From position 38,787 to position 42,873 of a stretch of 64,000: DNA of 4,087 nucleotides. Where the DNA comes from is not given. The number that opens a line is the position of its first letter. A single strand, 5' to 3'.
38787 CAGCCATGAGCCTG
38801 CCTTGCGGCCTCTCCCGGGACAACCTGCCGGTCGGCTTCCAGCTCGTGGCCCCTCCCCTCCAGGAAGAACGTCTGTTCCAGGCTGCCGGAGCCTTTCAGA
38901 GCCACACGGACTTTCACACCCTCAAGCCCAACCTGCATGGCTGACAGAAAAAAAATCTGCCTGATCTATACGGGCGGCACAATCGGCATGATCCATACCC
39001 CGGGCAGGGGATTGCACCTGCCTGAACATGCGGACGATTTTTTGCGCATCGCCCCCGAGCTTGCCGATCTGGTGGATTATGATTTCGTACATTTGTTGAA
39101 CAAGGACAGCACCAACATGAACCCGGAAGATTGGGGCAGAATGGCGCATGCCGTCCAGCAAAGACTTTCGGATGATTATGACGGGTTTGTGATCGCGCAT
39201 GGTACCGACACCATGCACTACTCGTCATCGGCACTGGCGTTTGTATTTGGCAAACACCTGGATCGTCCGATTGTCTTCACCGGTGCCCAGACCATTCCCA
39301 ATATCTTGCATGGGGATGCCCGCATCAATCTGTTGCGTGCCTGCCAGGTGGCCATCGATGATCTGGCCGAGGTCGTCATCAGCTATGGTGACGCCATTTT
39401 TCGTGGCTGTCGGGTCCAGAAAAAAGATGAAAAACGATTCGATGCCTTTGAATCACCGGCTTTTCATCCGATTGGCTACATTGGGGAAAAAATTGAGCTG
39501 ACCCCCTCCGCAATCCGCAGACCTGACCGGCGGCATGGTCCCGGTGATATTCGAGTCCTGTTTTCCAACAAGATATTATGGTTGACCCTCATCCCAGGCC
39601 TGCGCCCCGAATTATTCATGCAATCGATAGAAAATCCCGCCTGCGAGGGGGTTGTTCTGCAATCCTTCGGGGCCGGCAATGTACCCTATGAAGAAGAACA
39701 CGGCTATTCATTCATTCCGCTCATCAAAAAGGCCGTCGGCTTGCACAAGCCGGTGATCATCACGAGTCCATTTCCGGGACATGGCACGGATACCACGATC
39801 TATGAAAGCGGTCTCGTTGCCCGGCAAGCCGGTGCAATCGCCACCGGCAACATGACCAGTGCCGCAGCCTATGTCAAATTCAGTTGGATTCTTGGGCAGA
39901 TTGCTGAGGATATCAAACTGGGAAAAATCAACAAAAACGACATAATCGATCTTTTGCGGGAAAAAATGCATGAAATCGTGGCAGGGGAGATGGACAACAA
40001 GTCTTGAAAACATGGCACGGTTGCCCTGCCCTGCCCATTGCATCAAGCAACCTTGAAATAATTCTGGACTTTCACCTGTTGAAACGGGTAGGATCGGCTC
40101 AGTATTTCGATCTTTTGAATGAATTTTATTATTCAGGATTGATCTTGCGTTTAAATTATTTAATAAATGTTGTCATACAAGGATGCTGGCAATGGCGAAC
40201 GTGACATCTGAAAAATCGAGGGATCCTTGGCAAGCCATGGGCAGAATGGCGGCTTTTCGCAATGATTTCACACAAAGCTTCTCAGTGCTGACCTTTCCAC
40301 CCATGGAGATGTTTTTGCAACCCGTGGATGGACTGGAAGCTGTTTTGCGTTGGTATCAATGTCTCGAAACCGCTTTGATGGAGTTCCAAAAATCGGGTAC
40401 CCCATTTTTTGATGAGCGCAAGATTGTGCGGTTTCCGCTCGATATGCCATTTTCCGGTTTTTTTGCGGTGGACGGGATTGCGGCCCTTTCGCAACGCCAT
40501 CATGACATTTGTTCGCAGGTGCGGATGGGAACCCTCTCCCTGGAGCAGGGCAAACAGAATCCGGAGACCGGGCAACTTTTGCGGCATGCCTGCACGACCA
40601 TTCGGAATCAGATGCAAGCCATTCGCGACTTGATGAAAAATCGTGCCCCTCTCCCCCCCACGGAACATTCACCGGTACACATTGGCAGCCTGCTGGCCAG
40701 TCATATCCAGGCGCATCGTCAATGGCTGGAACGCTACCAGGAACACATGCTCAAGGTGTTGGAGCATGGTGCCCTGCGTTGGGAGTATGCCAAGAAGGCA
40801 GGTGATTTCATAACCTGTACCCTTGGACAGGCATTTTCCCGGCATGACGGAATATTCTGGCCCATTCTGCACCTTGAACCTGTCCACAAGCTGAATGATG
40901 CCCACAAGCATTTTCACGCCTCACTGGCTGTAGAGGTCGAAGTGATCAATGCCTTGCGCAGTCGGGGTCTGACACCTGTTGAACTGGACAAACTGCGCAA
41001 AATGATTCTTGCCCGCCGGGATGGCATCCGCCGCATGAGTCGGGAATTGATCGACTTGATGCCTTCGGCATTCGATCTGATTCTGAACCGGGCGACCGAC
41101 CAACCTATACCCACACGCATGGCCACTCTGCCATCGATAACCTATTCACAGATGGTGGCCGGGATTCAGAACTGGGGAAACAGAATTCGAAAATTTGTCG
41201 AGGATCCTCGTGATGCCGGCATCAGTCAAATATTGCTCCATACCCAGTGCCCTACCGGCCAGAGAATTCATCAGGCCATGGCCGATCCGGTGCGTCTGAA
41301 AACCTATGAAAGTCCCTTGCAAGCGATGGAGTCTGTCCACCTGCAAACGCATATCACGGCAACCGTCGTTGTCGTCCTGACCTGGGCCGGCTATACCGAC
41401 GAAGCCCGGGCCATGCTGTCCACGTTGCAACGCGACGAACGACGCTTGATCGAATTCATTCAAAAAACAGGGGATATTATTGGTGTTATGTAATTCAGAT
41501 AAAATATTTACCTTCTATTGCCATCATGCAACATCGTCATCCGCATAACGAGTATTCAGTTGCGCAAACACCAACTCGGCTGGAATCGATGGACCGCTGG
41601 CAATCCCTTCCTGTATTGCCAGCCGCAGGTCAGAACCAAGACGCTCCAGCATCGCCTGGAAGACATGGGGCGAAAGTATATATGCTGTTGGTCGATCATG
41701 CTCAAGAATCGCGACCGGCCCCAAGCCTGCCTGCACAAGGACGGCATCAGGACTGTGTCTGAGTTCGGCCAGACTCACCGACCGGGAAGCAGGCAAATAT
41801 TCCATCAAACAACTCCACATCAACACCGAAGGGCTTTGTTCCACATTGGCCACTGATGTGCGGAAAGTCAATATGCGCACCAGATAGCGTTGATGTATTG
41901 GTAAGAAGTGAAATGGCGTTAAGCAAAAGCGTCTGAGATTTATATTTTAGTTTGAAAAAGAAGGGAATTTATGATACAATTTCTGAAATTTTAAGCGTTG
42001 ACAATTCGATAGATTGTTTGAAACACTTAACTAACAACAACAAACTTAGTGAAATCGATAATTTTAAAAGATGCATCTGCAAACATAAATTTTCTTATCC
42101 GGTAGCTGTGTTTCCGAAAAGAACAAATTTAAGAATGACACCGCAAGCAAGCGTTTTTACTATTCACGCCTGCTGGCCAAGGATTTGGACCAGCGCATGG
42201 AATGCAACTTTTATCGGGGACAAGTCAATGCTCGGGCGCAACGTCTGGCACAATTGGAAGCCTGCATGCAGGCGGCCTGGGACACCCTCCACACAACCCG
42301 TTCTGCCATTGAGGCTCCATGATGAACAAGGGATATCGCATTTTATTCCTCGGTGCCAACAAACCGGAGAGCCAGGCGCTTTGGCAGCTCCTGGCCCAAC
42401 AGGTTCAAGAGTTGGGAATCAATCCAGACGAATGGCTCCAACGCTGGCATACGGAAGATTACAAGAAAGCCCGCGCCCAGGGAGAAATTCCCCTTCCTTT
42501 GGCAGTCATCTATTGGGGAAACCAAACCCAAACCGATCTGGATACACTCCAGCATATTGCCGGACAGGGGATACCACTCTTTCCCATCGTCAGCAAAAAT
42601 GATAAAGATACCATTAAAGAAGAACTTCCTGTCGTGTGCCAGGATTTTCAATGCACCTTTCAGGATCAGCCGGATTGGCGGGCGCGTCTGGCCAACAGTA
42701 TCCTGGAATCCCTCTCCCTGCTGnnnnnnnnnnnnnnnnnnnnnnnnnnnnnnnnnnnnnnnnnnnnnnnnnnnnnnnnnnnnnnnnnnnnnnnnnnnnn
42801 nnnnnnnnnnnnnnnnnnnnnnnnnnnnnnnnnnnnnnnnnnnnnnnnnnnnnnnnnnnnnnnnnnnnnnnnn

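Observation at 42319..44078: Translationally coupled TIR-domain gene and stand-alone SLOG/LOG-like gene: a Thoeris-like signalling pair with no recognisable effector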

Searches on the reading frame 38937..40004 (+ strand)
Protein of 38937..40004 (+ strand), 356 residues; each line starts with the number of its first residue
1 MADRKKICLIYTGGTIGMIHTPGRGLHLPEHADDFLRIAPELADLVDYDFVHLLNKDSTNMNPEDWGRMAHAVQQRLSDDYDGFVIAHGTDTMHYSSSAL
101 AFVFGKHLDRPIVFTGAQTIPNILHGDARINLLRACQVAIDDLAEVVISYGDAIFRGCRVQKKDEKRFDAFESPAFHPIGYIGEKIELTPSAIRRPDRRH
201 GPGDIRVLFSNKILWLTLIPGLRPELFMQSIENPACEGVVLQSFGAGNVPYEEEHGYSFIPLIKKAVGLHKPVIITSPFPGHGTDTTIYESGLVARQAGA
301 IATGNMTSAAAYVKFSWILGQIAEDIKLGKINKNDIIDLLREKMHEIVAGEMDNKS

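Call 3: search_protein_families(library=pfam, proteins=[window:38937-40004:+], max_evalue=1)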
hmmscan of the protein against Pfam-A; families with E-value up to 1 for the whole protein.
window:38937-40004:+ (356 aa): 2 families
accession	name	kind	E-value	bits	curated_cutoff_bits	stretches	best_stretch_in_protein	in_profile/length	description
PF00710.25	Asparaginase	-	1.1e-52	178.8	22.5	1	6-190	1-189/193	Asparaginase, N-terminal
PF17763.6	Asparaginase_C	-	1.7e-16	60.6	34.6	1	214-321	3-103/114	Glutaminase/Asparaginase C-terminal domain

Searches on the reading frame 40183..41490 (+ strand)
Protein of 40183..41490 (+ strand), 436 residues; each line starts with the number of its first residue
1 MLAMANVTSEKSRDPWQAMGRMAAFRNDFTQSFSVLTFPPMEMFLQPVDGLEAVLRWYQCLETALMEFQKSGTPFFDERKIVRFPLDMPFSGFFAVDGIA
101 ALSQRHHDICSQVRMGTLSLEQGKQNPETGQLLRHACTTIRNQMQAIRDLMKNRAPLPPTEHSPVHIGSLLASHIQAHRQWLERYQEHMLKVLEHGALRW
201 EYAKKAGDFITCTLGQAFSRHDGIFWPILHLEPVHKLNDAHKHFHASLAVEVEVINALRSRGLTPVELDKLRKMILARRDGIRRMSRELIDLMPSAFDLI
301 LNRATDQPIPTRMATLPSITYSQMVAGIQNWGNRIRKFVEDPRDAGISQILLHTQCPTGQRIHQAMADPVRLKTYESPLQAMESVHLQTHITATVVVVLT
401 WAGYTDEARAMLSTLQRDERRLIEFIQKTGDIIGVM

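Call 3: search_protein_families(library=pfam, proteins=[window:40183-41490:+], max_evalue=1)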
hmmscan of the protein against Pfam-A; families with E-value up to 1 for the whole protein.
window:40183-41490:+ (436 aa): 1 family
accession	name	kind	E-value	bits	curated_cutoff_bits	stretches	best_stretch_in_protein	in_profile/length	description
PF13682.11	CZB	-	0.0032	18.2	29.4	0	330-394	3-61/64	Chemoreceptor zinc-binding domain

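Call 4: search_protein_families(library=padloc, proteins=[window:40183-41490:+], max_evalue=1)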
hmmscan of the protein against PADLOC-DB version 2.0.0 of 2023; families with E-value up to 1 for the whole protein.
window:40183-41490:+ (436 aa): 1 family
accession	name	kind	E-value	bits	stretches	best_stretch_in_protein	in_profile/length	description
PDLC00524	JetD1|JetD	-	0.0065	13.6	1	137-214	68-144/387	DUF2220; DUF3322; DUF2399 domain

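Call 5: search_protein_families(library=ncbifam, proteins=[window:40183-41490:+], max_evalue=1)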
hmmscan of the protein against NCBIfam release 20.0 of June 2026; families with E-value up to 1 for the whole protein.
window:40183-41490:+ (436 aa): 1 family
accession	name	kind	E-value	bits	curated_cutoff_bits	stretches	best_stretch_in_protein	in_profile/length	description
NF045560.1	aroma_sacti_dom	domain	0.051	13.8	30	0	403-427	15-39/52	aroma-sacti cluster domain-containing protein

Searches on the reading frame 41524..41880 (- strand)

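Call 3: search_protein_families(library=pfam, proteins=[window:41524-41880:-], max_evalue=1)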
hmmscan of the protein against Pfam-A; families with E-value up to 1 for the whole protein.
window:41524-41880:- (118 aa): 1 family
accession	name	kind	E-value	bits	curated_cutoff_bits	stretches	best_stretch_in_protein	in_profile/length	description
PF02604.26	PhdYeFM_antitox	-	6.6e-06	26.2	29.8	1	33-79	2-50/74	Antitoxin Phd_YefM, type II toxin-antitoxin system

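Call 4: search_protein_families(library=padloc, proteins=[window:41524-41880:-], max_evalue=1)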
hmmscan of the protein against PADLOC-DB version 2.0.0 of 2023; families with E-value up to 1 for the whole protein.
window:41524-41880:- (118 aa): 0 families

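Call 5: search_protein_families(library=ncbifam, proteins=[window:41524-41880:-], max_evalue=1)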
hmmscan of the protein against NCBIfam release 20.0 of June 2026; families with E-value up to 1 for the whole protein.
window:41524-41880:- (118 aa): 3 families
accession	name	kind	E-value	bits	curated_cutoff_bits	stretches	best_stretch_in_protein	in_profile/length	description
NF007300.0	PRK09778.1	equivalog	4.2e-07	30.4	99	1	29-82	4-54/97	type I toxin-antitoxin system antitoxin YafN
NF002770.0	PRK02854.1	equivalog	0.0042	16.7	201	1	32-79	8-55/179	primosomal protein DnaT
TIGR04325.1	MTase_LIC12133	subfamily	0.13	11.4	80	1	4-50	116-161/234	methyltransferase, TIGR04325 family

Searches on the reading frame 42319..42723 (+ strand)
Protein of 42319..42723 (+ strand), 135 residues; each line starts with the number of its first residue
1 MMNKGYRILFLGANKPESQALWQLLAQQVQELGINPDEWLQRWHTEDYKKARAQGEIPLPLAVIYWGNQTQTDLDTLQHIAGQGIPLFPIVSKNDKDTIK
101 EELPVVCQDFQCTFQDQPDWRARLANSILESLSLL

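Call 72: search_protein_families(library=pfam, proteins=[window:42319-42723:+], max_evalue=10)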
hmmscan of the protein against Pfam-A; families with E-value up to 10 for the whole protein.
seq(135 aa): 2 families
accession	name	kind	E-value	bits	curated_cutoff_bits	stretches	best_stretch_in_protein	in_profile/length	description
PF00496.27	SBP_bac_5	-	0.02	14.5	32.4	1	8-79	291-359/368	Bacterial extracellular solute-binding proteins, family 5 Middle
PF19516.4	DUF6049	-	0.095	11.7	30.1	1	26-86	292-350/708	Family of unknown function (DUF6049)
